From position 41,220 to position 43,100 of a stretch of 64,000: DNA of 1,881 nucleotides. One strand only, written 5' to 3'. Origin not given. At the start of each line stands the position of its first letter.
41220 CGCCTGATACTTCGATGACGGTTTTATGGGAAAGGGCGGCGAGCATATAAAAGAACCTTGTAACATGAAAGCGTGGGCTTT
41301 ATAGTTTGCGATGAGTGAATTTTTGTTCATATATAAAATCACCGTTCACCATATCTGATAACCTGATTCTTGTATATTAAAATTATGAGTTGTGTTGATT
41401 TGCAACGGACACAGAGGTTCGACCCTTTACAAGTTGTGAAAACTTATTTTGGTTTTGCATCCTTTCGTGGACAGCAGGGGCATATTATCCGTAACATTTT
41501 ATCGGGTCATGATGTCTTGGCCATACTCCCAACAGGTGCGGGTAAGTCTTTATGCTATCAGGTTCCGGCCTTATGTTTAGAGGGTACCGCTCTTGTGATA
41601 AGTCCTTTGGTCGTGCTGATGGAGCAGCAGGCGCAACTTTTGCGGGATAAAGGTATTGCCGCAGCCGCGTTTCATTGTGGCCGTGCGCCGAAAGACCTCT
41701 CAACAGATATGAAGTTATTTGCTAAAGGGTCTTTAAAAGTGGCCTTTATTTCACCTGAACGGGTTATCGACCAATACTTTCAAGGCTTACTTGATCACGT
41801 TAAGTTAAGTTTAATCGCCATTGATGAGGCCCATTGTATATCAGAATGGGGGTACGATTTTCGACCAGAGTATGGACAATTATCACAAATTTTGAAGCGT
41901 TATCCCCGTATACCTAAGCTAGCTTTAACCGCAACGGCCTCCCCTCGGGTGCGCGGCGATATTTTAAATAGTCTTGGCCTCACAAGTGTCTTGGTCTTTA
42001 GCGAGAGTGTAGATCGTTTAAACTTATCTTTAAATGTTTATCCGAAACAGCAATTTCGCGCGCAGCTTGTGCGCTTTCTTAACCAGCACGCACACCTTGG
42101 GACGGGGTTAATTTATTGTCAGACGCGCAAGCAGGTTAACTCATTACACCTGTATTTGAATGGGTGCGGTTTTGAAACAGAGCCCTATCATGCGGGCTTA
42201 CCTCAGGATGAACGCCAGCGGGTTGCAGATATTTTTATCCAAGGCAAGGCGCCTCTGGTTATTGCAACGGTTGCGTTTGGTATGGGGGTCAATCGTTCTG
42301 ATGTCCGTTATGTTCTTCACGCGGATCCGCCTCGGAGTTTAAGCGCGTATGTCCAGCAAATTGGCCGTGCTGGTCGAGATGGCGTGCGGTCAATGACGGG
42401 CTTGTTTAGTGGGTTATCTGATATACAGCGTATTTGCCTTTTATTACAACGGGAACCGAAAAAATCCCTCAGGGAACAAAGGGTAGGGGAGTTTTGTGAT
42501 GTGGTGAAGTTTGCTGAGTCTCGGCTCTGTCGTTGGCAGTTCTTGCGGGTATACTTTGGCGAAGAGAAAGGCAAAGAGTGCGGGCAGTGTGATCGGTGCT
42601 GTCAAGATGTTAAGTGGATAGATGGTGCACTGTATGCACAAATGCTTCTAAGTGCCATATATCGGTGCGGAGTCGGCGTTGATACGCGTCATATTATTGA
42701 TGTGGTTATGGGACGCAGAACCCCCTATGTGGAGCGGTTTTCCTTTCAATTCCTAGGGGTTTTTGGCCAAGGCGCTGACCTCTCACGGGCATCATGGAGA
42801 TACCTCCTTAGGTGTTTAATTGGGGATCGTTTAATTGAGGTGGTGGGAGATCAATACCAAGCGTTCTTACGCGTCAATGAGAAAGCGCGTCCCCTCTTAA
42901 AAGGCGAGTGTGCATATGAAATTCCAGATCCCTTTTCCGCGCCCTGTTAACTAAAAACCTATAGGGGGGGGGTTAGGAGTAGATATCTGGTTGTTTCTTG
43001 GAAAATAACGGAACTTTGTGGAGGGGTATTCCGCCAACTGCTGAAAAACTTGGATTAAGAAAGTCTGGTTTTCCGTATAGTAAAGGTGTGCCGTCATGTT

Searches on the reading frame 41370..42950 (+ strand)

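Call 36: search_protein_families(library=pfam, proteins=[window:41370-42950:+], max_evalue=0.00001)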
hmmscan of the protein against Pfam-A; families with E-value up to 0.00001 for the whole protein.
window:41370-42950:+ (526 aa): 5 families
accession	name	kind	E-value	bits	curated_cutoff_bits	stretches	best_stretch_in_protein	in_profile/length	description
PF00270.35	DEAD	-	5.7e-25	88.4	26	1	36-192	4-162/167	DEAD/DEAH box helicase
PF00271.37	Helicase_C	-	1.5e-22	80.4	23.5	1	233-338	6-110/110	Helicase conserved C-terminal domain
PF09382.16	RQC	-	2.6e-19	69.6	23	1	417-519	5-106/114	RQC domain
PF16124.10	RecQ_Zn_bind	-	4.1e-08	34.3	25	1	350-411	2-66/66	RecQ zinc-binding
PF04851.21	ResIII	-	6.9e-06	26.5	22.5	0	33-190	5-162/164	Type III restriction enzyme, res subunit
